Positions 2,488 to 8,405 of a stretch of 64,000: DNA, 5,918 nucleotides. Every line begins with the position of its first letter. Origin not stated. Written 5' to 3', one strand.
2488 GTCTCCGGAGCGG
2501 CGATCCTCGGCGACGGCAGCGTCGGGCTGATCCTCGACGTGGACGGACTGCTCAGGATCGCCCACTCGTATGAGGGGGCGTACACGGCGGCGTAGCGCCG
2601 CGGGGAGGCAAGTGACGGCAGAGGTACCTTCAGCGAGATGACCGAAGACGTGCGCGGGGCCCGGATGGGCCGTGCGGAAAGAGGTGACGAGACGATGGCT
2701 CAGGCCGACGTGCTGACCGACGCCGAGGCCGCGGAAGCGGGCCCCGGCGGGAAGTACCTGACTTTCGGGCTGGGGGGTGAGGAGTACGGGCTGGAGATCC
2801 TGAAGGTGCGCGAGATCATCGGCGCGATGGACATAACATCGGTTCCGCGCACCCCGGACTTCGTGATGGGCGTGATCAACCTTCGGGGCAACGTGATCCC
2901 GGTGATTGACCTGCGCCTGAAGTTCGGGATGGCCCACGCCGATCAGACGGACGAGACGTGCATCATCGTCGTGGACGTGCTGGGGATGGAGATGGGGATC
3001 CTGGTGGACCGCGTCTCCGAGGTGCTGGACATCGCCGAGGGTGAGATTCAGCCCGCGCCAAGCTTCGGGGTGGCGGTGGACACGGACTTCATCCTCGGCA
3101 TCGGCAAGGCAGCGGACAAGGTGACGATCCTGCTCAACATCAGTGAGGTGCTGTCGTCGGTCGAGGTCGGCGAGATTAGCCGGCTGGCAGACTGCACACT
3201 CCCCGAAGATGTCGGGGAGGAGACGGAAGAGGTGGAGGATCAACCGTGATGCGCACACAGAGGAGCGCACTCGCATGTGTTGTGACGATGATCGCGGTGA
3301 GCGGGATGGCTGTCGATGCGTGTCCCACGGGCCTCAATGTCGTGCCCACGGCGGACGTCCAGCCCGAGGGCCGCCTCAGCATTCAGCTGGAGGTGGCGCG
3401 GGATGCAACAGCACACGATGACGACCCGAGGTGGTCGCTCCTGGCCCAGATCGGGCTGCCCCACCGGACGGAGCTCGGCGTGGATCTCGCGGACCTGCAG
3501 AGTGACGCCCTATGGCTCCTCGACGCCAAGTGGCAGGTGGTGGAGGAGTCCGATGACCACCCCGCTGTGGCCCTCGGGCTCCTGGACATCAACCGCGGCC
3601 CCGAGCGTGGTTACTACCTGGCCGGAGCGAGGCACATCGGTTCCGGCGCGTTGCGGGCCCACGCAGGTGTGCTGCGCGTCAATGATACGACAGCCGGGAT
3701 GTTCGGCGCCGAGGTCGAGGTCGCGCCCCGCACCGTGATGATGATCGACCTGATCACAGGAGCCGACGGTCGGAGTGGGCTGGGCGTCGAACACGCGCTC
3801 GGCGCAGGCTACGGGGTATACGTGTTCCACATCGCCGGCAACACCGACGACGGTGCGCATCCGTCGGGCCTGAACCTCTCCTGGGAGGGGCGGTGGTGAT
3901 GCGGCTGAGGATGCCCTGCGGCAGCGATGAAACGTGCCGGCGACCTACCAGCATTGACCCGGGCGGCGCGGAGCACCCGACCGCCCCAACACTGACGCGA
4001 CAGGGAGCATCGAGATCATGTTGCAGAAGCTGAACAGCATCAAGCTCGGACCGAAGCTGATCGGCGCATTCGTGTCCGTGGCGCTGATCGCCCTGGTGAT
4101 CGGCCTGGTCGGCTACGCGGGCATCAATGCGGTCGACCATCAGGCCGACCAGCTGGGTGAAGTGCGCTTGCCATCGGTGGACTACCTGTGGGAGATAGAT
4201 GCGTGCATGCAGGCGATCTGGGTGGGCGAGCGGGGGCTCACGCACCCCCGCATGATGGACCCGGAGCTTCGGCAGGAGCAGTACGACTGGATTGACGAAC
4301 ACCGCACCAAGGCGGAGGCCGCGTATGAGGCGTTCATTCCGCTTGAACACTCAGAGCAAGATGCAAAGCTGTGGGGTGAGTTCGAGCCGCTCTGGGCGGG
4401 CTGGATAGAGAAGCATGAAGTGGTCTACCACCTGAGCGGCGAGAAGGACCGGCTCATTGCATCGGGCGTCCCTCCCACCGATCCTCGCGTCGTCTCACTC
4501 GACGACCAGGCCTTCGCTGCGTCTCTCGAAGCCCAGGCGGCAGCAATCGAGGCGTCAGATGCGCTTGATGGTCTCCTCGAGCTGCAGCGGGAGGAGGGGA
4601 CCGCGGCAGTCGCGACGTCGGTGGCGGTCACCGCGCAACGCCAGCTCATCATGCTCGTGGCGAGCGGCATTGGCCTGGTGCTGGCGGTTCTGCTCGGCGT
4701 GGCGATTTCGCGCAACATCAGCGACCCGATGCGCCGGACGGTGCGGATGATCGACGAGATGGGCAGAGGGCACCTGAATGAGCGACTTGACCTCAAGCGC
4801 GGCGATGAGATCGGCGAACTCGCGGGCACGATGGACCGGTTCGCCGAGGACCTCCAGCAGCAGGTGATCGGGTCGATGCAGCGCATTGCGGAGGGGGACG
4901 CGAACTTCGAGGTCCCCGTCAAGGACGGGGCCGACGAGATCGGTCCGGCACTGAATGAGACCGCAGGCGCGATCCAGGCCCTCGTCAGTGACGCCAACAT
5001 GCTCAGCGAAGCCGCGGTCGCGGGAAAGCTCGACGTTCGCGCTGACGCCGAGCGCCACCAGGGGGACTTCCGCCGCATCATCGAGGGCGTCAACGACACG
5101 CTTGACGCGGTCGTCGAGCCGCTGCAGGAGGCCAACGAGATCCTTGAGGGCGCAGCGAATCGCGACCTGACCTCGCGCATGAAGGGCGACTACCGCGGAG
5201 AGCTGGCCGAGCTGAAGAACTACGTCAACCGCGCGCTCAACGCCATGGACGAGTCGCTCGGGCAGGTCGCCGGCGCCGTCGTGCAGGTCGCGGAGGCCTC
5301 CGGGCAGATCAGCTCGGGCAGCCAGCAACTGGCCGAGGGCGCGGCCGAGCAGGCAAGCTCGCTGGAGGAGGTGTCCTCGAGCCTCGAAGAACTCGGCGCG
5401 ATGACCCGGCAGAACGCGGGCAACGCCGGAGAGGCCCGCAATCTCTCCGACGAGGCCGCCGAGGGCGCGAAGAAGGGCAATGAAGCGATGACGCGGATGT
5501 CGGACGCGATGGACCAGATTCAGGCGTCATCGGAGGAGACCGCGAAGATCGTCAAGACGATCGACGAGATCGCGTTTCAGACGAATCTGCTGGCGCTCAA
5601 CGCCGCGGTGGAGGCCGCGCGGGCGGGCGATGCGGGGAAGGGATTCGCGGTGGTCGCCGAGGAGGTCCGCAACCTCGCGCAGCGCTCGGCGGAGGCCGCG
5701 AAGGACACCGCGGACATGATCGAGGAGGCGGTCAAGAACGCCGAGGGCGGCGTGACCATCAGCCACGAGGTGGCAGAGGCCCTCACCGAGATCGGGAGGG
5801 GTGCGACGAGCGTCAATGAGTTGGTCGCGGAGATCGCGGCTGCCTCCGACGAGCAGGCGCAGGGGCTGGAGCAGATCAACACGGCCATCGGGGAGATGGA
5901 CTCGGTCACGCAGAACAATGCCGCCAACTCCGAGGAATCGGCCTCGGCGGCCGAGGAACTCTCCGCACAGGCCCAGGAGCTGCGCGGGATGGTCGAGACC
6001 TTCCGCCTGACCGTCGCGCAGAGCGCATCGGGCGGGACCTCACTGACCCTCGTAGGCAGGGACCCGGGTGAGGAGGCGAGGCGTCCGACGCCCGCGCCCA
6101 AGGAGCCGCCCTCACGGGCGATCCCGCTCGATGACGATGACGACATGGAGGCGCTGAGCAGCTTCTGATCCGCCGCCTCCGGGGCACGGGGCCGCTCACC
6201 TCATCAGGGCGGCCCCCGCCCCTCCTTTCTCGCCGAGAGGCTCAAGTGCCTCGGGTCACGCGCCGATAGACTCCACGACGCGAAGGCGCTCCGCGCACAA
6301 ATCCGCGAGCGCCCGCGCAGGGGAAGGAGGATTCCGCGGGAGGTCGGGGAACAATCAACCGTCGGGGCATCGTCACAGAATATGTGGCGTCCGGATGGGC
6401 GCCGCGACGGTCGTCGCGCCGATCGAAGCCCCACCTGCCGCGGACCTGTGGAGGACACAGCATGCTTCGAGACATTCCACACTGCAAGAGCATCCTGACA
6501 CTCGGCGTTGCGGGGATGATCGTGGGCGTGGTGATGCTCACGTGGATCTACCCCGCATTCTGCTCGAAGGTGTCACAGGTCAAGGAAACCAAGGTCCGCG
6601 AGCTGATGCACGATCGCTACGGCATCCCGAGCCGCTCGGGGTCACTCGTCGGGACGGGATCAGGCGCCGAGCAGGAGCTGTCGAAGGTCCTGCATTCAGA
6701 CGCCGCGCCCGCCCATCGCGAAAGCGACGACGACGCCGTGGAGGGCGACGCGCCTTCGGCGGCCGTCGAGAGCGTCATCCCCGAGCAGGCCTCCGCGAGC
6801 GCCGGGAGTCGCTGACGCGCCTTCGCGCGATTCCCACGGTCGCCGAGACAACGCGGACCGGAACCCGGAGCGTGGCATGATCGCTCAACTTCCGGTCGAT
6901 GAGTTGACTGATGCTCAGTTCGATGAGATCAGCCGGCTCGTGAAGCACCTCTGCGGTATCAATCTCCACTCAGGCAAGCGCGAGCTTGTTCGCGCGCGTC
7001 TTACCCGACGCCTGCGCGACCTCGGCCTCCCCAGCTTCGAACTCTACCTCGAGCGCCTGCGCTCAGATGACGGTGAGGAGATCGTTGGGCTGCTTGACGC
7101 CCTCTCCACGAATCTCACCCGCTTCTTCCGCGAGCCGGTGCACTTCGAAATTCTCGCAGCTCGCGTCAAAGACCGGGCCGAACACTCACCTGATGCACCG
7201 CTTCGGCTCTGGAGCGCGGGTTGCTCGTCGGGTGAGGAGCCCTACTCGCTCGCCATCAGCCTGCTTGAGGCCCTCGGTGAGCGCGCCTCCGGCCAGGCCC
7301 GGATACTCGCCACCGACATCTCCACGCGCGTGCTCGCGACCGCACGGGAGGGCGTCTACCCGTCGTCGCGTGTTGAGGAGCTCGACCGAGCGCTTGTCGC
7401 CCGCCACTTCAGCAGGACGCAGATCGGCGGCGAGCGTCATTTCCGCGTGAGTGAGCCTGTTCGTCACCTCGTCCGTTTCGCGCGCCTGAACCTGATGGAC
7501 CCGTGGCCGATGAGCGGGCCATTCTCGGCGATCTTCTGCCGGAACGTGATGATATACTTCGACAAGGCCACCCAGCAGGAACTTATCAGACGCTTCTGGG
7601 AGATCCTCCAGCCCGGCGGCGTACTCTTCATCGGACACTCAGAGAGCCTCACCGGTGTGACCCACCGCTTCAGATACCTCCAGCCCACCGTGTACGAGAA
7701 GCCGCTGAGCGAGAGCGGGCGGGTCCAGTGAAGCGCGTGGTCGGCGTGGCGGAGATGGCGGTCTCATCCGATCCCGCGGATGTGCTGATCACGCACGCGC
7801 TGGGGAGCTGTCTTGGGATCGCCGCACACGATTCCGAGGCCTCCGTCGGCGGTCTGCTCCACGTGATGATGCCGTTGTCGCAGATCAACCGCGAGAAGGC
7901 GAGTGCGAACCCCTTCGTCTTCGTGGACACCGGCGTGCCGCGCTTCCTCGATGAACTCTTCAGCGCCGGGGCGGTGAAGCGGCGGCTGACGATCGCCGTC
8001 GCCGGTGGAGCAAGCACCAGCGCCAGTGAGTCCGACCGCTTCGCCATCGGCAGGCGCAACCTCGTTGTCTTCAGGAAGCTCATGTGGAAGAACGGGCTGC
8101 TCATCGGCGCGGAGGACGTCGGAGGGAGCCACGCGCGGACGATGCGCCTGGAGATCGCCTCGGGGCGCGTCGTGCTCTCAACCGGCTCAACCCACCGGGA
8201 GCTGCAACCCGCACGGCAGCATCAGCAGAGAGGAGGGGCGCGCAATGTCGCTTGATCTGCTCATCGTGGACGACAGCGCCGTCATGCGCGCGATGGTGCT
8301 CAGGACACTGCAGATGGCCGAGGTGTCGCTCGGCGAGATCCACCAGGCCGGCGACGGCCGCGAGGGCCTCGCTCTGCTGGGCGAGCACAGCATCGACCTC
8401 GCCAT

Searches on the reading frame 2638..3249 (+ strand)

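Call 15: search_protein_families(library=pfam, proteins=[window:2638-3249:+], max_evalue=0.01)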
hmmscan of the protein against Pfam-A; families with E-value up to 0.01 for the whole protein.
window:2638-3249:+ (203 aa): 1 family
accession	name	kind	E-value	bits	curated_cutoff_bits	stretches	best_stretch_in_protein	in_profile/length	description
PF01584.24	CheW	-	2.3e-39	134.6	23.5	1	39-175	1-137/138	CheW-like domain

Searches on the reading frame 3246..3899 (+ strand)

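Call 15: search_protein_families(library=pfam, proteins=[window:3246-3899:+], max_evalue=0.01)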
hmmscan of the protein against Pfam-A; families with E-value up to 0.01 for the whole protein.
window:3246-3899:+ (217 aa): 1 family
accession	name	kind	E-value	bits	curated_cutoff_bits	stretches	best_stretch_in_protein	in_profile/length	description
PF06082.17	YjbH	-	0.00085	18.7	24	0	92-142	78-127/658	Exopolysaccharide biosynthesis protein YbjH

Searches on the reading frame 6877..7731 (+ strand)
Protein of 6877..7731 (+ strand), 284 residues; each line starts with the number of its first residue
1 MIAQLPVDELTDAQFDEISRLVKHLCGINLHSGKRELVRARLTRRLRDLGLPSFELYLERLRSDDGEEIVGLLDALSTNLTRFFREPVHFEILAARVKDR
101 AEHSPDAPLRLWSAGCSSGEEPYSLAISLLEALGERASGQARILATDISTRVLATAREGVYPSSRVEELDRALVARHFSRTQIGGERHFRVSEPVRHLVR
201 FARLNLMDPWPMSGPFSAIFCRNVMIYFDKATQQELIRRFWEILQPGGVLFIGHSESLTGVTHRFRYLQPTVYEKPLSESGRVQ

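Call 15: search_protein_families(library=pfam, proteins=[window:6877-7731:+], max_evalue=0.01)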
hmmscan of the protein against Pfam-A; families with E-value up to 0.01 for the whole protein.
window:6877-7731:+ (284 aa): 6 families
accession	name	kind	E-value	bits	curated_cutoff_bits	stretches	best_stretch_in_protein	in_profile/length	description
PF01739.24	CheR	-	2.7e-62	210.1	27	1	79-271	1-192/195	CheR methyltransferase, SAM binding domain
PF03705.20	CheR_N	-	5.8e-15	55.2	27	1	14-64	2-52/53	CheR methyltransferase, all-alpha domain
PF08242.18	Methyltransf_12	-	7.1e-06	27.1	30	1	174-250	24-98/98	Methyltransferase domain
PF13649.12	Methyltransf_25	-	7.1e-06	27.1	27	0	199-248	48-97/97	Methyltransferase domain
PF08241.18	Methyltransf_11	-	0.00034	21.6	21.2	0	195-252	43-95/95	Methyltransferase domain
PF13489.12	Methyltransf_23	-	0.0015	18.8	27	1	105-264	20-128/164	Methyltransferase domain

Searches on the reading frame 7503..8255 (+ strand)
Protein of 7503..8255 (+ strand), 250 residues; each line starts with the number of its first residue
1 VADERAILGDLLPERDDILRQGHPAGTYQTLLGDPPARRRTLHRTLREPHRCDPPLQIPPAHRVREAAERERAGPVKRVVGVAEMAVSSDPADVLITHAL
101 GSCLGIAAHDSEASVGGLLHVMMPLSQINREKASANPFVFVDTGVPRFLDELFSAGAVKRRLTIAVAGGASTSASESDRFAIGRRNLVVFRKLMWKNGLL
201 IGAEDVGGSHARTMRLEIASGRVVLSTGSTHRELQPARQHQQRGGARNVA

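Call 15: search_protein_families(library=pfam, proteins=[window:7503-8255:+], max_evalue=0.01)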
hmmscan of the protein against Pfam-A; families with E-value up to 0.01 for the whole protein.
window:7503-8255:+ (250 aa): 1 family
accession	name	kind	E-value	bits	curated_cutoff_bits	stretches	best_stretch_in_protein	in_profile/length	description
PF03975.18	CheD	-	7.8e-24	84.4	25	1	122-226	1-107/108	CheD chemotactic sensory transduction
